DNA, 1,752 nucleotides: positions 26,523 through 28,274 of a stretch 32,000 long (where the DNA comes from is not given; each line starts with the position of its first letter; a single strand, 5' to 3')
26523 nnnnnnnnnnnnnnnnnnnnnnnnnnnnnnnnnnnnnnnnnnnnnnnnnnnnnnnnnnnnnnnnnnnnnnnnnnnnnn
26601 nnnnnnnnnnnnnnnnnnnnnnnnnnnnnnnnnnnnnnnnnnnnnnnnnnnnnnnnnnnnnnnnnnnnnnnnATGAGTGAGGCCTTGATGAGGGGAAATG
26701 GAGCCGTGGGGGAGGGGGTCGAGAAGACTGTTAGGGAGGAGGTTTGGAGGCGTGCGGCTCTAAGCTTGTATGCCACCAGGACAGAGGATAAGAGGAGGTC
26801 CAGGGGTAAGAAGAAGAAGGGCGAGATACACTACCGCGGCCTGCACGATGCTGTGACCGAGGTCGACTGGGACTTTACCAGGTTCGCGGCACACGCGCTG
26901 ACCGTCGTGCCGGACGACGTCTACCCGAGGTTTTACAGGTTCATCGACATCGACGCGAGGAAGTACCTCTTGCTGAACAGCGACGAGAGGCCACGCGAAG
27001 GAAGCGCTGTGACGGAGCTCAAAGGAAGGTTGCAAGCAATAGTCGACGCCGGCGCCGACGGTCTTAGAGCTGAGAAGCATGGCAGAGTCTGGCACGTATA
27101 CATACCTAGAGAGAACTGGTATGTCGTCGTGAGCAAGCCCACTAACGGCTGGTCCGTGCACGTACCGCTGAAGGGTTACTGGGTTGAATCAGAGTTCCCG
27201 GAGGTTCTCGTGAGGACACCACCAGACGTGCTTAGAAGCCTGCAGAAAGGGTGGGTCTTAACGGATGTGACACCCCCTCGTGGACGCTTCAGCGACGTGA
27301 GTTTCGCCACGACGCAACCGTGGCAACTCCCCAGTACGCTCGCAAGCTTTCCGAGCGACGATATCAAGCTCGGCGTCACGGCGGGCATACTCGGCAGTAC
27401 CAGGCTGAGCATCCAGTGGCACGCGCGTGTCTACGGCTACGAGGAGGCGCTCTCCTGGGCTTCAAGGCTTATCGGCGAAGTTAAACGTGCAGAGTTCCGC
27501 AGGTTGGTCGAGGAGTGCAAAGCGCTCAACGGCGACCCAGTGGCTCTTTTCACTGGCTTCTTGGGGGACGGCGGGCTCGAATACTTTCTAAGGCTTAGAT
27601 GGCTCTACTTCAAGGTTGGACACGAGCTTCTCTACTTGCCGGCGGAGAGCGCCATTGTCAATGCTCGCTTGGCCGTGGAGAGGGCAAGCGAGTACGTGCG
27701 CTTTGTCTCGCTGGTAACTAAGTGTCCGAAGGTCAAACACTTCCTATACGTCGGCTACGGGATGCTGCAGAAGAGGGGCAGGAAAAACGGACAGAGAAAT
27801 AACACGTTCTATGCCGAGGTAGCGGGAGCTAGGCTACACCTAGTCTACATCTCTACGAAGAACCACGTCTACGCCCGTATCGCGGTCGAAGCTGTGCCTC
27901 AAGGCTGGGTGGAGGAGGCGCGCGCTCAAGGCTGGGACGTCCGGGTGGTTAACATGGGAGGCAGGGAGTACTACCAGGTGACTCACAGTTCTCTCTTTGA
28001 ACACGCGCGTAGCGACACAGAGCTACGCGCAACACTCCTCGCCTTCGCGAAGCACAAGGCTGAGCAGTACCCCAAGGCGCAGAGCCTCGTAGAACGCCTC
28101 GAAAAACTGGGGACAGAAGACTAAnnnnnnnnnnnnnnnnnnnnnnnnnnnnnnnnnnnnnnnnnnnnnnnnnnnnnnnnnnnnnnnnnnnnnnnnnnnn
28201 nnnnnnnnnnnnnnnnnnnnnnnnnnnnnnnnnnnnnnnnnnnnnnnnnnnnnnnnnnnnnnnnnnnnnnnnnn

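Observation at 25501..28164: Multicopy composite unit (small divergent ORF + GC island + 483-aa ORF + C-rich tail) with three decayed relatives in the same 32 kb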

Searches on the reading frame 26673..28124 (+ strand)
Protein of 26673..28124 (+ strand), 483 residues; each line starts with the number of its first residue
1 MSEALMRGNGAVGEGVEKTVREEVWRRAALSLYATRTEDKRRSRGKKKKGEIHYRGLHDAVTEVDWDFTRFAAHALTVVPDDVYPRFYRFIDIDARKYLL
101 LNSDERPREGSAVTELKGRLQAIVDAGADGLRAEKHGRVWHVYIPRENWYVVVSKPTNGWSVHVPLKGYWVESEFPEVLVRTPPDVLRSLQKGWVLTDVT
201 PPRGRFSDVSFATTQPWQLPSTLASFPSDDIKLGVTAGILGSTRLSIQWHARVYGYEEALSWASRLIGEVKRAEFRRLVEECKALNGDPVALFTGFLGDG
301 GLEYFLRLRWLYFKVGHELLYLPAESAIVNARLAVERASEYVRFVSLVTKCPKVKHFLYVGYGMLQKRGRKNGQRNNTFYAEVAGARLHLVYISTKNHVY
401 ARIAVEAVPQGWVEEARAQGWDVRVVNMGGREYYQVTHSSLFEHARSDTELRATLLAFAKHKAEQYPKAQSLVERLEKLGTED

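Call 11: search_protein_families(library=pfam, proteins=[window:26673-28124:+], max_evalue=0.1)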
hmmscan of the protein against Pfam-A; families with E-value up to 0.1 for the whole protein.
window:26673-28124:+ (483 aa): 0 families

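Call 12: search_protein_families(library=ncbifam, proteins=[window:26673-28124:+], max_evalue=0.1)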
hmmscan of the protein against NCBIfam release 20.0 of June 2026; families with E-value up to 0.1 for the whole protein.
window:26673-28124:+ (483 aa): 0 families

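Call 13: find_homologous_proteins(query=window:26673-28124:+)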
Query window:26673-28124:+ (483 aa): 13 proteins with E <= 0.001 among 8000 candidates.
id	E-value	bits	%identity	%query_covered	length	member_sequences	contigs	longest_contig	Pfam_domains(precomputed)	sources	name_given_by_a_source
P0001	0.0e+0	1104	100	100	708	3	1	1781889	-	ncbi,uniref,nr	ncbi:hypothetical protein Tpen_0646 [Thermofilum pendens Hrk 5]|uniref:Uncharacterized protein n=2 T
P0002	3.1e-251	852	80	95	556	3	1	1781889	-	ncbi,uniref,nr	ncbi:hypothetical protein Tpen_0892 [Thermofilum pendens Hrk 5]|uniref:Uncharacterized protein n=2 T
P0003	1.5e-245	834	77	97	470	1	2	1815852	-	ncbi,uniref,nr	ncbi:hypothetical protein [Thermofilum pendens]|uniref:Uncharacterized protein n=1 Tax=Thermofilum p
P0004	2.6e-236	803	75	95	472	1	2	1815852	-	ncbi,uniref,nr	ncbi:hypothetical protein [Thermofilum pendens]|uniref:Uncharacterized protein n=1 Tax=Thermofilum p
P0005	3.2e-234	796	74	95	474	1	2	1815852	-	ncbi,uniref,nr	ncbi:hypothetical protein [Thermofilum pendens]|uniref:Uncharacterized protein n=1 Tax=Thermofilum p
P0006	2.9e-232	790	74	95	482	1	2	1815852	-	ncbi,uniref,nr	ncbi:hypothetical protein [Thermofilum pendens]|uniref:Uncharacterized protein n=1 Tax=Thermofilum p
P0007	2.5e-229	780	79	86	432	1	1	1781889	-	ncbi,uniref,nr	ncbi:hypothetical protein Tpen_0468 [Thermofilum pendens Hrk 5]|uniref:Uncharacterized protein n=1 T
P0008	1.6e-221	754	70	95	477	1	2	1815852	-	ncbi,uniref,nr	ncbi:hypothetical protein [Thermofilum pendens]|uniref:Uncharacterized protein n=1 Tax=Thermofilum p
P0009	7.9e-216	736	69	99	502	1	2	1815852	-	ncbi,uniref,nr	ncbi:hypothetical protein [Thermofilum pendens]|uniref:Uncharacterized protein n=1 Tax=Thermofilum p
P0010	1.5e-212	725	67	99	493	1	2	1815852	-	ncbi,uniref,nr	ncbi:hypothetical protein [Thermofilum pendens]|uniref:Uncharacterized protein n=1 Tax=Thermofilum p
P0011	3.4e-200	684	65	95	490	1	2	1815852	-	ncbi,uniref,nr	ncbi:hypothetical protein [Thermofilum pendens]|uniref:Uncharacterized protein n=1 Tax=Thermofilum p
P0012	6.0e-198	677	65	94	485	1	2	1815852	-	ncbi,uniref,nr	ncbi:hypothetical protein [Thermofilum pendens]|uniref:Uncharacterized protein n=1 Tax=Thermofilum p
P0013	4.4e-123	430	72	55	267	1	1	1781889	-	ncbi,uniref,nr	ncbi:hypothetical protein Tpen_0804 [Thermofilum pendens Hrk 5]|uniref:Uncharacterized protein n=1 T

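Call 14: find_related_loci(query=window:26673-28124:+, collection=genome_contigs, flank=5000)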
Query window:26673-28124:+ (483 aa) in genome_contigs; peptide patterns used: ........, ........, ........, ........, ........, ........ (x = any residue, [..] = any of these).
58 stretches matched a pattern, but none encodes a relative of the query by tblastn (E <= 1e-3).

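Call 18: find_encoding_contigs(protein=P0002, flank=6000, max_places=3)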
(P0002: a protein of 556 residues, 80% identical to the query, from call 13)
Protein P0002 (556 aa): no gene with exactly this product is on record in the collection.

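Call 19: find_encoding_contigs(protein=P0007, flank=6000, max_places=3)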
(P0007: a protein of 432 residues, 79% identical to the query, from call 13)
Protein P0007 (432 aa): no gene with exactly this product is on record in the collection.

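Call 20: find_encoding_contigs(protein=P0013, flank=6000, max_places=3)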
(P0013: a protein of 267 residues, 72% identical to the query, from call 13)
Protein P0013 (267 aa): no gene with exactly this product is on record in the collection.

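Call 21: find_encoding_contigs(protein=P0003, flank=6000, max_places=3)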
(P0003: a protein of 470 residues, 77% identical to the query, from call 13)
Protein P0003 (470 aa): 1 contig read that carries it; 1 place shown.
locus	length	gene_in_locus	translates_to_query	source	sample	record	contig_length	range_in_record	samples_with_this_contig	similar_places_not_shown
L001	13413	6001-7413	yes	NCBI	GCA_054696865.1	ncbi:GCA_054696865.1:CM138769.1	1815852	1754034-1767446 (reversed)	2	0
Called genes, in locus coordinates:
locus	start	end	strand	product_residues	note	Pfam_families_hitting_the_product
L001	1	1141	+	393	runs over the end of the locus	PF04412:AcnX, PF28403:AcnX_2nd, PF28406:AcnX_3rd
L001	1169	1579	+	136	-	PF01989:AcnX_swivel_put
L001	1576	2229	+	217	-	PF03167:UDG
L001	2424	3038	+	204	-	-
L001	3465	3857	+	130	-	-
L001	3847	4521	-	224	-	PF04513:Baculo_PEP_C (faint), PF04108:ATG17_like (faint)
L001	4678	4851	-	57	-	-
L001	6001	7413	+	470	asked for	-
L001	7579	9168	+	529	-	-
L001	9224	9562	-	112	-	-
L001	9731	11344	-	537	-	PF01921:tRNA-synt_1f, PF19269:Anticodon_2 (weak)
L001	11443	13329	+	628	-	PF13620:CarboxypepD_reg (weak)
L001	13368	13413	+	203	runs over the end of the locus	-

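Call 26: search_solved_structures(query=A1, max_evalue=10)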
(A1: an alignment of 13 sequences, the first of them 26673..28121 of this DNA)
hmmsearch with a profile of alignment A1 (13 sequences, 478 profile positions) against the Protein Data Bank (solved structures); distinct sequences matched with E-value up to 10: 0.

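Call 28: find_encoding_contigs(protein=P0009, flank=6000, max_places=3)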
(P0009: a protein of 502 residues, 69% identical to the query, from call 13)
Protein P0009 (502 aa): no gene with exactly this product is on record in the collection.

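Call 29: find_encoding_contigs(protein=P0006, flank=6000, max_places=3)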
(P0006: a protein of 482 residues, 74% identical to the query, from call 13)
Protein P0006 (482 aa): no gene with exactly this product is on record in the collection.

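Call 30: find_related_loci(query=A1, collection=metagenome_contigs, flank=4000)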
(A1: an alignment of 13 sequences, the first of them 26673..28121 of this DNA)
Query A1 (483 aa) in metagenome_contigs; peptide patterns used: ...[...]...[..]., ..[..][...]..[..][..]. (x = any residue, [..] = any of these).
464 stretches matched a pattern, but none encodes a relative of the query by tblastn (E <= 1e-3).

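Call 31: find_encoding_contigs(protein=P0004, flank=6000, max_places=3)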
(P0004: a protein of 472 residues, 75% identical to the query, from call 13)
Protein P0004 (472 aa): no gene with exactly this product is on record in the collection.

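Call 32: find_encoding_contigs(protein=P0010, flank=6000, max_places=3)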
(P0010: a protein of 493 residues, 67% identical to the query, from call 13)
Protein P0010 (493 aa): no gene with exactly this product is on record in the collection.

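Call 35: search_protein_representatives(alignment_id=A1)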
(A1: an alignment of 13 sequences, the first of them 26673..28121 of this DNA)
Query: 13 sequences, 478 profile positions. Proteins with E-value up to 0.001 (for the whole library): 10; up to 1e-10: 2; up to 1e-30: 1. The best 10 are listed.
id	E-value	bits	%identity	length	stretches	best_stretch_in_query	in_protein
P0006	1.7e-273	923.5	-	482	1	3-478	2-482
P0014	4.6e-16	74.6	-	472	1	123-472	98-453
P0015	1.2e-09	53.4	-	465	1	120-463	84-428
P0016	4.4e-09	51.6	-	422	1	111-336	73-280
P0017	5.9e-09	51.2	-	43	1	437-477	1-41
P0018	9.1e-08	47.2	-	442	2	110-254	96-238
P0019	3.6e-05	38.7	-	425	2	123-255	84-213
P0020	3.6e-05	38.7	-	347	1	72-322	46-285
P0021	1.8e-04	36.4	-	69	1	423-474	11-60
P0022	8.7e-04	34.1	-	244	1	128-296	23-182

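Call 37: search_protein_families(library=pfam, proteins=[P0014, P0015, P0016, P0018, P0019, P0020, P0022], max_evalue=1)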
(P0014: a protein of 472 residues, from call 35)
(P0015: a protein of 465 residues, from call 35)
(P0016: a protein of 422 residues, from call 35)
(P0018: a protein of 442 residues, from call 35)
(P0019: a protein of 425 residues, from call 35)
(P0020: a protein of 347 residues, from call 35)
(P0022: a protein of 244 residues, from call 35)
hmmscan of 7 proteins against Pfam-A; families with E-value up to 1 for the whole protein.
P0014 (472 aa): 1 family
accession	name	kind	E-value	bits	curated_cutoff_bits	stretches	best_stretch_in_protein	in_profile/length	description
PF11157.13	DUF2937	-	0.054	13.7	25.3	1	44-104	31-92/162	Protein of unknown function (DUF2937)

P0015 (465 aa): 0 families

P0016 (422 aa): 0 families

P0018 (442 aa): 5 families
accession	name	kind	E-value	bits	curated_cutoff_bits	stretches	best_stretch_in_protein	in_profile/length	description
PF25393.1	LTM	-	0.0028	18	27.5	1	356-376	15-35/42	LUBAC thetering domain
PF02002.24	TFIIE_alpha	-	0.0054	17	22.9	0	280-321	56-97/105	TFIIE alpha subunit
PF12761.13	End3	-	0.035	14.7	25.2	1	39-101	18-83/115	Actin cytoskeleton-regulatory complex protein END3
PF02609.21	Exonuc_VII_S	-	0.051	14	24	1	95-117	2-24/52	Exonuclease VII small subunit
PF05036.18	SPOR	-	0.24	12.2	21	0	94-126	15-47/76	SPOR domain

P0019 (425 aa): 4 families
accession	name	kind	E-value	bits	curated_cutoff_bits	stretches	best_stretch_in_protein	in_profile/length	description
PF20877.2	Anoctamin_N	-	0.012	16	27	1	318-387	11-78/123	Alpha-beta plait domain in TMEM16 lipid scramblase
PF25600.1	TRIM_CC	-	0.48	10.7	30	1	17-85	4-72/142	TRIM protein coiled-coil region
PF21981.2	RecX_HTH3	-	0.49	11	26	1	6-34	3-31/48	RecX, third three-helix domain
PF05036.18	SPOR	-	1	10.2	21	0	323-359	12-48/76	SPOR domain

P0020 (347 aa): 4 families
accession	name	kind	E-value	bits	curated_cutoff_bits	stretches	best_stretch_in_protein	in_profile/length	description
PF10654.15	DUF2481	-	0.094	13.2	27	1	33-90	31-86/126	Protein of unknown function (DUF2481)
PF14338.12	Mrr_N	-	0.13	12.8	29.5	1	55-78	18-42/87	Mrr N-terminal domain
PF07464.16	ApoLp-III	-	0.19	12.3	36.3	1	29-78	40-89/146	Apolipophorin-III precursor (apoLp-III)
PF04906.18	Tweety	-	0.31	10.1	31.8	1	26-87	129-189/431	Tweety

P0022 (244 aa): 0 families

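Call 38: predict_structure(alignment_id=A1)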
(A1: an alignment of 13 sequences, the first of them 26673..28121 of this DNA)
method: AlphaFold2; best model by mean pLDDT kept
length: 483 residues; sequences in the alignment: 13
mean_pLDDT: 43.4   pTM: 0.28
mean pLDDT of the five models: 43.4, 43.0, 41.1, 40.2, 39.6
residues with pLDDT >= 90: 49; 70-90: 51; 50-70: 5; < 50: 378
segments of 3 or more residues with pLDDT < 50: 1-136, 138-377
pLDDT, mean of each block of 10 residues (from residue 1): 26 30 31 28 31 27 22 21 23 20 26 38 38 44 43 39 39 36 37 32 35 40 34 24 23 23 28 36 34 27 24 31 32 37 38 31 26 48 88 88 85 90 84 91 90 92 88 87 46
secondary structure, 60 per line:
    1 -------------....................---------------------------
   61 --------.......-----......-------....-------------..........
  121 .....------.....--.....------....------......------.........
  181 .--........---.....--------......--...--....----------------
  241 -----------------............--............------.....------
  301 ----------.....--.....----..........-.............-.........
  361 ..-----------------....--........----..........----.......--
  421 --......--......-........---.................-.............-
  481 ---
elements in order: H14-33 H69-75 H81-86 H94-97 H111-125 E132-136 E139-143 E150-153 E160-165 H172-181 H184-191 E195-199 E208-213 H221-224 H258-269 H272-283 E290-294 E311-315 E318-322 H327-336 H338-350 H352-362 E380-383 E386-393 E398-404 H412-418 E423-428 E431-436 H438-445 H449-465 H467-479

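Call 41: find_homologous_proteins(query=A2, max_evalue=0.001)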
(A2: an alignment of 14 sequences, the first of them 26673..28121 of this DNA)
Query A2 (14 sequences) (483 aa, profile of the alignment): 15 proteins with E <= 0.001 among 8000 candidates.
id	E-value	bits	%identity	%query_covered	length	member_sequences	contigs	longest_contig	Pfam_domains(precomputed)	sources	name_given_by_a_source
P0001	4.5e-186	637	100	100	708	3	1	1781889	-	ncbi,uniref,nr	ncbi:hypothetical protein Tpen_0646 [Thermofilum pendens Hrk 5]|uniref:Uncharacterized protein n=2 T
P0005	4.3e-184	631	74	95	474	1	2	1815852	-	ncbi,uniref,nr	ncbi:hypothetical protein [Thermofilum pendens]|uniref:Uncharacterized protein n=1 Tax=Thermofilum p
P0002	6.0e-182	624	80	95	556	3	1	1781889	-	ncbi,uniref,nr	ncbi:hypothetical protein Tpen_0892 [Thermofilum pendens Hrk 5]|uniref:Uncharacterized protein n=2 T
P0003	9.7e-182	623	77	97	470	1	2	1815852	-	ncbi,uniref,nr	ncbi:hypothetical protein [Thermofilum pendens]|uniref:Uncharacterized protein n=1 Tax=Thermofilum p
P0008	6.6e-181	620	70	95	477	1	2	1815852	-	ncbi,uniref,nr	ncbi:hypothetical protein [Thermofilum pendens]|uniref:Uncharacterized protein n=1 Tax=Thermofilum p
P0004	4.8e-180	617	75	95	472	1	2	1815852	-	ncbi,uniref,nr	ncbi:hypothetical protein [Thermofilum pendens]|uniref:Uncharacterized protein n=1 Tax=Thermofilum p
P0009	2.6e-178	612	69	99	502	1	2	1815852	-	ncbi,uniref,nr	ncbi:hypothetical protein [Thermofilum pendens]|uniref:Uncharacterized protein n=1 Tax=Thermofilum p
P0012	7.4e-177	607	65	94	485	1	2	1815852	-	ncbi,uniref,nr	ncbi:hypothetical protein [Thermofilum pendens]|uniref:Uncharacterized protein n=1 Tax=Thermofilum p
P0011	7.9e-177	607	65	95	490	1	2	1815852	-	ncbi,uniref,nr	ncbi:hypothetical protein [Thermofilum pendens]|uniref:Uncharacterized protein n=1 Tax=Thermofilum p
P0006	9.7e-173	593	74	95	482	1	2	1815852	-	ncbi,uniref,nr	ncbi:hypothetical protein [Thermofilum pendens]|uniref:Uncharacterized protein n=1 Tax=Thermofilum p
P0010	7.8e-169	581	67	99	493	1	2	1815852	-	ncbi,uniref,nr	ncbi:hypothetical protein [Thermofilum pendens]|uniref:Uncharacterized protein n=1 Tax=Thermofilum p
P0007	1.4e-159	550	79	86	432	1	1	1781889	-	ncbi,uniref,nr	ncbi:hypothetical protein Tpen_0468 [Thermofilum pendens Hrk 5]|uniref:Uncharacterized protein n=1 T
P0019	7.4e-125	436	25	68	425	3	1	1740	-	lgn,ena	-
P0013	1.6e-88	316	72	55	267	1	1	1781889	-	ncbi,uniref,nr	ncbi:hypothetical protein Tpen_0804 [Thermofilum pendens Hrk 5]|uniref:Uncharacterized protein n=1 T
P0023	3.9e-61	226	72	40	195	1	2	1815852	-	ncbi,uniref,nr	ncbi:hypothetical protein [Thermofilum pendens]|uniref:Uncharacterized protein n=1 Tax=Thermofilum p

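Call 42: list_cluster_members(proteins=[P0014, P0015, P0016, P0018, P0019, P0020, P0022])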
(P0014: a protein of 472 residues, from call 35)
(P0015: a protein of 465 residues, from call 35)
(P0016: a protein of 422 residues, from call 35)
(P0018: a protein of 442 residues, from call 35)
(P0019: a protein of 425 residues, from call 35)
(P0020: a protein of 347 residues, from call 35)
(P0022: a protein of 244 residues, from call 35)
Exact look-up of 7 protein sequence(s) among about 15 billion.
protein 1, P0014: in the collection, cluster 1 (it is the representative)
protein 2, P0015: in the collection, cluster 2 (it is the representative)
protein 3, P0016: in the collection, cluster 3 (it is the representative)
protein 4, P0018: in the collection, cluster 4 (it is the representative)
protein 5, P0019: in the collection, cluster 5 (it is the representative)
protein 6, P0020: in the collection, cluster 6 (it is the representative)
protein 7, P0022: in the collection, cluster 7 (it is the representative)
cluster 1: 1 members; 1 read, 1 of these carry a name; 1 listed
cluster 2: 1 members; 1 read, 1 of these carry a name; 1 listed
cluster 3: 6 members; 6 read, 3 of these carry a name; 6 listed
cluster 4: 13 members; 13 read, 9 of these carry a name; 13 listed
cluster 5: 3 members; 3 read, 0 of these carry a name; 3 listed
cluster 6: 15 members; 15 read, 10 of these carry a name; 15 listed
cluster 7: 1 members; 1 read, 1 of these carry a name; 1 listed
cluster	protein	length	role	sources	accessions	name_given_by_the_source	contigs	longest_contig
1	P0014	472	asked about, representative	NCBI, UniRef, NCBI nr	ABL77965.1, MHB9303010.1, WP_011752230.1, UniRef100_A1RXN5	hypothetical protein [Thermofilum pendens] | Uncharacterized protein n=1 Tax=Thermofilum pendens (strain DSM 2475 / Hrk 5) ...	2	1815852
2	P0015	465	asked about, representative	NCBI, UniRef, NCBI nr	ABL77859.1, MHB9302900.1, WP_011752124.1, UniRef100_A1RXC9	hypothetical protein [Thermofilum pendens] | Uncharacterized protein n=1 Tax=Thermofilum pendens (strain DSM 2475 / Hrk 5) ...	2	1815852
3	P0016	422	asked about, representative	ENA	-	-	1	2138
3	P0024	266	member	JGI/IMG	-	uncharacterized protein with GYD domain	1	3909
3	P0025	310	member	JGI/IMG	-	hypothetical protein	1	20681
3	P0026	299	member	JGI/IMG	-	hypothetical protein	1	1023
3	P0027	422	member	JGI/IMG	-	-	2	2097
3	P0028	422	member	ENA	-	-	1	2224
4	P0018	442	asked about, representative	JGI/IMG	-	hypothetical protein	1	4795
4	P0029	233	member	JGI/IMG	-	hypothetical protein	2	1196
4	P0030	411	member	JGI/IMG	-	hypothetical protein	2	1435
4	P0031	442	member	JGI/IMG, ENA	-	hypothetical protein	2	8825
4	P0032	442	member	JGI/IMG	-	hypothetical protein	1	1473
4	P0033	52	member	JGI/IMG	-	hypothetical protein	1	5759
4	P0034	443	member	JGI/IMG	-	hypothetical protein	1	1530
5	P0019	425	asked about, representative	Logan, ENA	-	-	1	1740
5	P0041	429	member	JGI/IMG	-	-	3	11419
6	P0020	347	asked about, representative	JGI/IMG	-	hypothetical protein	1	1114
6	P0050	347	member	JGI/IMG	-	hypothetical protein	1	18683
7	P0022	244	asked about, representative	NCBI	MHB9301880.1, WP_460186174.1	hypothetical protein [Thermofilum pendens]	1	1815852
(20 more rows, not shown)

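Call 43: find_encoding_contigs(protein=P0050, flank=8000, max_places=3)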
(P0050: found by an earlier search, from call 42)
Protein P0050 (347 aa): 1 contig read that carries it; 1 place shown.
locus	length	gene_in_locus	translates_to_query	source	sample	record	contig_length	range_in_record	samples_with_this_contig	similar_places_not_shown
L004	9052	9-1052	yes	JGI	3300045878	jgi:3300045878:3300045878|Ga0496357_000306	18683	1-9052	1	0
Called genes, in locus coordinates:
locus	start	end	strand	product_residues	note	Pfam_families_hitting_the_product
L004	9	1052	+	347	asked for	-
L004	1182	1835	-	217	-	PF01513:NAD_kinase (weak), PF20143:NAD_kinase_C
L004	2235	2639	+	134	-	PF21485:IF5A-like_N, PF08207:EFP_N (weak), PF01287:eIF-5a (weak)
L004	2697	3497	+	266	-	PF01048:PNP_UDP_1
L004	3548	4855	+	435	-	PF05221:AdoHcyase, PF02826:2-Hacid_dh_C, PF00670:AdoHcyase_NAD, PF07991:KARI_N (weak)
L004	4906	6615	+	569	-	PF00133:tRNA-synt_1, PF09334:tRNA-synt_1g, PF08264:Anticodon_1, PF19303:Anticodon_3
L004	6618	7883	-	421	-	PF00919:UPF0004, PF04055:Radical_SAM, PF01938:TRAM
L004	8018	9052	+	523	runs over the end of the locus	-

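Call 44: find_encoding_contigs(protein=P0041, flank=8000, max_places=3)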
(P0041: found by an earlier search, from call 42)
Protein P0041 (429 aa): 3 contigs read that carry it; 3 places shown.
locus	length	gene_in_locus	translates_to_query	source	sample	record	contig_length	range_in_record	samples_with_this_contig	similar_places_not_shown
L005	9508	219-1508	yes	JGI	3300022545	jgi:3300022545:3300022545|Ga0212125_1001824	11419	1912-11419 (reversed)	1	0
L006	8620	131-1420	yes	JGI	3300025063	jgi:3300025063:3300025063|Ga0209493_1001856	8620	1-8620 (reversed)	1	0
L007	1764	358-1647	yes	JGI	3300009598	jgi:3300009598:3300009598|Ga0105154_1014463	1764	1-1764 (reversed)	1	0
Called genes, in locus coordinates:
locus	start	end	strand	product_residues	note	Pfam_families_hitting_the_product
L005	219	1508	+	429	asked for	-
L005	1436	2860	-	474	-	PF22680:Glyco_hydro_123_N_2 (weak), PF13320:GH123_cat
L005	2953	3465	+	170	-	PF00881:Nitroreductase, PF14512:TM1586_NiRdase (weak), PF00881:Nitroreductase, PF14512:TM1586_NiRdase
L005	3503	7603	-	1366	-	PF02837:Glyco_hydro_2_N, PF22666:Glyco_hydro_2_N2, PF00703:Glyco_hydro_2, PF02836:Glyco_hydro_2_C, PF16841:CBM60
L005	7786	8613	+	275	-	PF01261:AP_endonuc_2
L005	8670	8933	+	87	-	-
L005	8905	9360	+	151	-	PF01850:PIN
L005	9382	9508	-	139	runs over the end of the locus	PF01909:NTP_transf_2 (weak), PF18765:Polbeta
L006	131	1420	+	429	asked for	-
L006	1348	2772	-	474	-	PF22680:Glyco_hydro_123_N_2 (weak), PF13320:GH123_cat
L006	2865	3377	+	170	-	PF00881:Nitroreductase, PF14512:TM1586_NiRdase (weak), PF00881:Nitroreductase, PF14512:TM1586_NiRdase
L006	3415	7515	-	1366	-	PF02837:Glyco_hydro_2_N, PF22666:Glyco_hydro_2_N2, PF00703:Glyco_hydro_2, PF02836:Glyco_hydro_2_C, PF16841:CBM60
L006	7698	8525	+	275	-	PF01261:AP_endonuc_2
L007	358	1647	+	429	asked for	-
